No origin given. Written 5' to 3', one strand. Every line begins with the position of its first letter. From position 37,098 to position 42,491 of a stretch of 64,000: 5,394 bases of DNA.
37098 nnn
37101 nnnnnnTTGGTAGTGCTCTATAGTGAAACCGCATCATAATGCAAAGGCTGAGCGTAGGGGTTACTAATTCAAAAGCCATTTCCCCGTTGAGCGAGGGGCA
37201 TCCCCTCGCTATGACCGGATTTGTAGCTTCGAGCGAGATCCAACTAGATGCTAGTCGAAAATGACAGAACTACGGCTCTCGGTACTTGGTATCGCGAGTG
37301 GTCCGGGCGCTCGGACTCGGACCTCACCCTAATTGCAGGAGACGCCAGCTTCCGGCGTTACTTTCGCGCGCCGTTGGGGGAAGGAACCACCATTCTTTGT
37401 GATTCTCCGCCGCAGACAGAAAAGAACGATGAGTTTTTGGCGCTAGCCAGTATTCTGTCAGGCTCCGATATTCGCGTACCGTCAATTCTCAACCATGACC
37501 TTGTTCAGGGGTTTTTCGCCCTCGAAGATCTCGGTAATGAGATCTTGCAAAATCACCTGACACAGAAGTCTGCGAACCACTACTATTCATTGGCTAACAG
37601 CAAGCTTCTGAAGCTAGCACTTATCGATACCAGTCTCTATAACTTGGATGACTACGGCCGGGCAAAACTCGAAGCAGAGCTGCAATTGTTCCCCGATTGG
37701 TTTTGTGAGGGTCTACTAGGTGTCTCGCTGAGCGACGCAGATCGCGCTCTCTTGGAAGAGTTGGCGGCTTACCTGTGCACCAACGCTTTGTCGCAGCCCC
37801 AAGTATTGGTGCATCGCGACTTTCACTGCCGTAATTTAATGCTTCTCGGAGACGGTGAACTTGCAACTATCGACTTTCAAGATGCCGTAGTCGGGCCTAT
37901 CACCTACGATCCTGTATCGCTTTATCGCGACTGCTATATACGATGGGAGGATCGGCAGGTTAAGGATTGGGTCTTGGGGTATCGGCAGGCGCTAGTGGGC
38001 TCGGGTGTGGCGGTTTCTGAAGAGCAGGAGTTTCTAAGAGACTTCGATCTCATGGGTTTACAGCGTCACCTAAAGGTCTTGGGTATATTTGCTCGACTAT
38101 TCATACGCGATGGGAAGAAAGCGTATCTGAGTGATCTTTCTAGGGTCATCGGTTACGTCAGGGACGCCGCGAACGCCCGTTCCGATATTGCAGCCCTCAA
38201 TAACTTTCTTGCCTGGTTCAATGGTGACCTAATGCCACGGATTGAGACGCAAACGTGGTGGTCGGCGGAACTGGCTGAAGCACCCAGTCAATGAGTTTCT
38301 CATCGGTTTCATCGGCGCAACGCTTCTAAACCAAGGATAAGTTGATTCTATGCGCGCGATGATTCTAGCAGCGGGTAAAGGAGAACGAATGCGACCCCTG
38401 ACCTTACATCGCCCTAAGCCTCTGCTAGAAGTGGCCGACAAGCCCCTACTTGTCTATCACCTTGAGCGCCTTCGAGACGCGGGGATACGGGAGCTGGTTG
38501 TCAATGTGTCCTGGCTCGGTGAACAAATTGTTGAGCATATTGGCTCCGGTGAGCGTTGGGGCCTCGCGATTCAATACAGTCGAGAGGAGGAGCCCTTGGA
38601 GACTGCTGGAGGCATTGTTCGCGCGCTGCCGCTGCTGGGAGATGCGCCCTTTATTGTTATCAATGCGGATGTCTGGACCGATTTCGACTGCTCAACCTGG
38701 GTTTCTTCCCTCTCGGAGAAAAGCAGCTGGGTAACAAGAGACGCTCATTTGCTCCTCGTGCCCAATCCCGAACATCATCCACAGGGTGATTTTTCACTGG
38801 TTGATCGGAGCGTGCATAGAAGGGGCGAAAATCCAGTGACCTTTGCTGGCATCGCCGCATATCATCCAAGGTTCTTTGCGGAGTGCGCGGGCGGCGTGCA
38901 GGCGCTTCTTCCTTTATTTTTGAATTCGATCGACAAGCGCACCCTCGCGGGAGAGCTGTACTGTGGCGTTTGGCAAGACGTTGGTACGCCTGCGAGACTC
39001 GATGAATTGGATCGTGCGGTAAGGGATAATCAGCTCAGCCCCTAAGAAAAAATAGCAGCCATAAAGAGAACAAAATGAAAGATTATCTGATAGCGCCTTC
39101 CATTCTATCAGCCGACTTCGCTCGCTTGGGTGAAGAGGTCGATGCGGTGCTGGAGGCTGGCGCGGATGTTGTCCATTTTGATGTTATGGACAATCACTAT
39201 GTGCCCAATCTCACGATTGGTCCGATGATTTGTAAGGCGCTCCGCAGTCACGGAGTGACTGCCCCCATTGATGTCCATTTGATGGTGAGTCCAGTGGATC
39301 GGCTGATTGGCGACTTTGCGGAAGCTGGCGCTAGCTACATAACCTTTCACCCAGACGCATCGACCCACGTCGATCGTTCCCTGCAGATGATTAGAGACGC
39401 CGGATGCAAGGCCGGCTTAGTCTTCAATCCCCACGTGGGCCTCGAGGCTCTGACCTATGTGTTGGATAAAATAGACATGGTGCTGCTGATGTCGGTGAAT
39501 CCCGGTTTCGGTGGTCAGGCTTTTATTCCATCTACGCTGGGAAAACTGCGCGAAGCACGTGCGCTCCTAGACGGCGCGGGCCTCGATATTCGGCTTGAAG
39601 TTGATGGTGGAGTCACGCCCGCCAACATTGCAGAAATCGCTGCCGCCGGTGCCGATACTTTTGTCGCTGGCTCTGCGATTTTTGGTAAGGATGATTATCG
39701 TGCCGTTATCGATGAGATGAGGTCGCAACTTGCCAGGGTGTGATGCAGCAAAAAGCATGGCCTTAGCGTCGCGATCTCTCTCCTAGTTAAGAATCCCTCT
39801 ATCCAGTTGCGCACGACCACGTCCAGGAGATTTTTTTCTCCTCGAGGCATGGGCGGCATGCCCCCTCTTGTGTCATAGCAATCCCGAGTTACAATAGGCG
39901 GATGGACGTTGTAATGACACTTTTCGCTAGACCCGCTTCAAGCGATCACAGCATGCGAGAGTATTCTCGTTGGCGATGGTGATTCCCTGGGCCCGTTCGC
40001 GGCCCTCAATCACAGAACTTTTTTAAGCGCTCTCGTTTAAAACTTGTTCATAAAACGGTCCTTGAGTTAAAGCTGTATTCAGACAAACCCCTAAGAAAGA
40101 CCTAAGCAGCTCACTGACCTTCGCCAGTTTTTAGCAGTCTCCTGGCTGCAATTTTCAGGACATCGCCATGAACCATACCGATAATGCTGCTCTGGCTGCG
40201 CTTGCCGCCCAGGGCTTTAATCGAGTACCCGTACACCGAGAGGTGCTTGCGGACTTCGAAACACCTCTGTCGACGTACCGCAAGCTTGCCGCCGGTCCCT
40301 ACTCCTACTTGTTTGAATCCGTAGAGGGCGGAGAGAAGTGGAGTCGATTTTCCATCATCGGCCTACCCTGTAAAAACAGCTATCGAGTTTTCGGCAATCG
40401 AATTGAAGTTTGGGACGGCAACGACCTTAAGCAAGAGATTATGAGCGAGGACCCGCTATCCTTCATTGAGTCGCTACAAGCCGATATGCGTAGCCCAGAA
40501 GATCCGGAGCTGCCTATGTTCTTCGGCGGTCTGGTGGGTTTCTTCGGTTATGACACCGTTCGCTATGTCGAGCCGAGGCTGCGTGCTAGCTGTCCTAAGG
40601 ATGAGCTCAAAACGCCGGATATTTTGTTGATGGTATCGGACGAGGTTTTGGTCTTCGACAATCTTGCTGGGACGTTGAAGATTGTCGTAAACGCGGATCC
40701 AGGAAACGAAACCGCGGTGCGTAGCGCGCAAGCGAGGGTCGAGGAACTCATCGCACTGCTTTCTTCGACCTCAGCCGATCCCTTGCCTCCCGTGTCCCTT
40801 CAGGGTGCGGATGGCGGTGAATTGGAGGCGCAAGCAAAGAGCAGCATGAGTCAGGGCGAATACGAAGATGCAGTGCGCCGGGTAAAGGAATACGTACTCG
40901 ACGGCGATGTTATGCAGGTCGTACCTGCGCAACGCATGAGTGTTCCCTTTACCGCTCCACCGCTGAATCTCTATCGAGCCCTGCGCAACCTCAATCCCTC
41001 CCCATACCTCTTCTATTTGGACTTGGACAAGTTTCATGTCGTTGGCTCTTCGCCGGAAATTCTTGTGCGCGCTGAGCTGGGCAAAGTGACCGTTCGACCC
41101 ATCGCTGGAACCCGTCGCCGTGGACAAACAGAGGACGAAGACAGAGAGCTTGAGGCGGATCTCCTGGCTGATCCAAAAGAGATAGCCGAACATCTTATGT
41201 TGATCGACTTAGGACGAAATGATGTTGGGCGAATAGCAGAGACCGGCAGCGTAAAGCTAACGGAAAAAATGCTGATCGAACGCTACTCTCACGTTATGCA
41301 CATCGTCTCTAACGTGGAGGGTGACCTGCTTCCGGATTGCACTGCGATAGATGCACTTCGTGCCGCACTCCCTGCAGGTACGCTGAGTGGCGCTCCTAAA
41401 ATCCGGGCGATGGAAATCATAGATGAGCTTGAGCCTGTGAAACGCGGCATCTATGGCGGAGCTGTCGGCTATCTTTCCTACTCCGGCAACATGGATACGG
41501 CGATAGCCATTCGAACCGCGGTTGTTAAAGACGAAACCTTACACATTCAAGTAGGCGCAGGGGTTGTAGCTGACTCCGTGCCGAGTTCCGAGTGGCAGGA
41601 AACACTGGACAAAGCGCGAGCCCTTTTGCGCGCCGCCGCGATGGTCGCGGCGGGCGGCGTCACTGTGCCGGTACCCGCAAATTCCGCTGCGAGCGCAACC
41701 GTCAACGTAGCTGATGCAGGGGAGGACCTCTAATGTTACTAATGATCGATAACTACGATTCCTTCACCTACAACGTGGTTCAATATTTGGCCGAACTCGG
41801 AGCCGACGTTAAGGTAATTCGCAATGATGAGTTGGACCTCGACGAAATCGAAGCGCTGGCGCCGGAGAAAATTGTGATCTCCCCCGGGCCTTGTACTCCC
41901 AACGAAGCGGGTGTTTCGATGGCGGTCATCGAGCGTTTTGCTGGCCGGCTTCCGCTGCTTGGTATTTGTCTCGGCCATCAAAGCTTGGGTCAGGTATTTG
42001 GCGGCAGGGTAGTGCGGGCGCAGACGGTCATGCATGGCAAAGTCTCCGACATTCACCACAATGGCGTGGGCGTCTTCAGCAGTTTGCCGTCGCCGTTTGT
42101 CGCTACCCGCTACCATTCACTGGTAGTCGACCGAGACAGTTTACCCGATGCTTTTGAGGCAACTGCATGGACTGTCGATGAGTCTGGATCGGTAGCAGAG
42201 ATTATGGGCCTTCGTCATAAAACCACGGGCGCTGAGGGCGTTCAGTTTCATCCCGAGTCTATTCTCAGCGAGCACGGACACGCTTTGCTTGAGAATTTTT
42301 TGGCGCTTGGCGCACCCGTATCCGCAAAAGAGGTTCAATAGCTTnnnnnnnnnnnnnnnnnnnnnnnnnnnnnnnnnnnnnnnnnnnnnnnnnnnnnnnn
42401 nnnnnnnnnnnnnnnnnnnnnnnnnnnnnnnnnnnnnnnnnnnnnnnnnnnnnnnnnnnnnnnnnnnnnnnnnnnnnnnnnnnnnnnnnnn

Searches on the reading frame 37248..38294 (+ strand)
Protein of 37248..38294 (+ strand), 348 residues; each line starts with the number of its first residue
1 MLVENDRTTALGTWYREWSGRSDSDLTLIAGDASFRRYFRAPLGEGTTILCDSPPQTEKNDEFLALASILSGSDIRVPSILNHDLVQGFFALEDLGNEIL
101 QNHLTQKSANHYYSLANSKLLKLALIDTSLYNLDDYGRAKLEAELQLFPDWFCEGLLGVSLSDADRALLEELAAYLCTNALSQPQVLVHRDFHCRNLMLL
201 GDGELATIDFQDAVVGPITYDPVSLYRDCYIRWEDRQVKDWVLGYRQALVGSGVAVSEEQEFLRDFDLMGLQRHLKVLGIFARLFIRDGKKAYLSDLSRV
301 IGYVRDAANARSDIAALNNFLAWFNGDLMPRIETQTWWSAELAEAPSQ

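Call 63: search_protein_families(library=pfam, proteins=[window:37248-38294:+], max_evalue=0.00001)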
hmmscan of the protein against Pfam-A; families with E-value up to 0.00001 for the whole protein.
window:37248-38294:+ (348 aa): 1 family
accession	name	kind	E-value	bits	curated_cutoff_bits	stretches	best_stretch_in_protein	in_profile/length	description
PF01636.29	APH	-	1.1e-28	101.1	23.2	1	26-246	2-230/239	Phosphotransferase enzyme family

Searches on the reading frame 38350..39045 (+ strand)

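Call 63: search_protein_families(library=pfam, proteins=[window:38350-39045:+], max_evalue=0.00001)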
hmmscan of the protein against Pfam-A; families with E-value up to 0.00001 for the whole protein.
window:38350-39045:+ (231 aa): 2 families
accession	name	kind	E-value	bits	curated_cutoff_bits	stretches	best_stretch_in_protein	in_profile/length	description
PF00483.29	NTP_transferase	-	1.5e-25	90.7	21.2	1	3-128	2-131/245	Nucleotidyl transferase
PF12804.13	NTP_transf_3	-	7.2e-12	46.2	27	1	3-108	1-96/160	MobA-like NTP transferase domain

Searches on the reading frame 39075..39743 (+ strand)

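Call 63: search_protein_families(library=pfam, proteins=[window:39075-39743:+], max_evalue=0.00001)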
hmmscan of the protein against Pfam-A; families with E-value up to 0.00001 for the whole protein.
window:39075-39743:+ (222 aa): 2 families
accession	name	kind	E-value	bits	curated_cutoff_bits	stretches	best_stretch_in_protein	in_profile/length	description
PF00834.25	Ribul_P_3_epim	-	1.2e-84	283.1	21.1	1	6-203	2-198/198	Ribulose-phosphate 3 epimerase family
PF01729.25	QRPTase_C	-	2.2e-06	27.9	23.1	0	156-202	112-158/169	Quinolinate phosphoribosyl transferase, C-terminal domain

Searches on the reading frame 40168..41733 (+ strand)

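Call 63: search_protein_families(library=pfam, proteins=[window:40168-41733:+], max_evalue=0.00001)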
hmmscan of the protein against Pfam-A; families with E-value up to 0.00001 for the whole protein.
window:40168-41733:+ (521 aa): 2 families
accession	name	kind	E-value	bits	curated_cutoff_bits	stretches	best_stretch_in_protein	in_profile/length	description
PF00425.24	Chorismate_bind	-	9.7e-92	307.6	27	1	230-482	3-257/257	chorismate binding enzyme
PF04715.19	Anth_synt_I_N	-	2.4e-33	115.8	23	1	30-170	2-138/140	Anthranilate synthase component I, N terminal region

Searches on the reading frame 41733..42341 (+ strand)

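Call 63: search_protein_families(library=pfam, proteins=[window:41733-42341:+], max_evalue=0.00001)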
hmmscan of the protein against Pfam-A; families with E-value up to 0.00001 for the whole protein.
window:41733-42341:+ (202 aa): 2 families
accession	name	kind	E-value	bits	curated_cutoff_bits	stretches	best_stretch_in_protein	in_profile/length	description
PF00117.34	GATase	-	4.4e-58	196.5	22.8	1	3-190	1-187/190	Glutamine amidotransferase class-I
PF07722.19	Peptidase_C26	-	1.9e-07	31.5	20.5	1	63-175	95-219/219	Peptidase C26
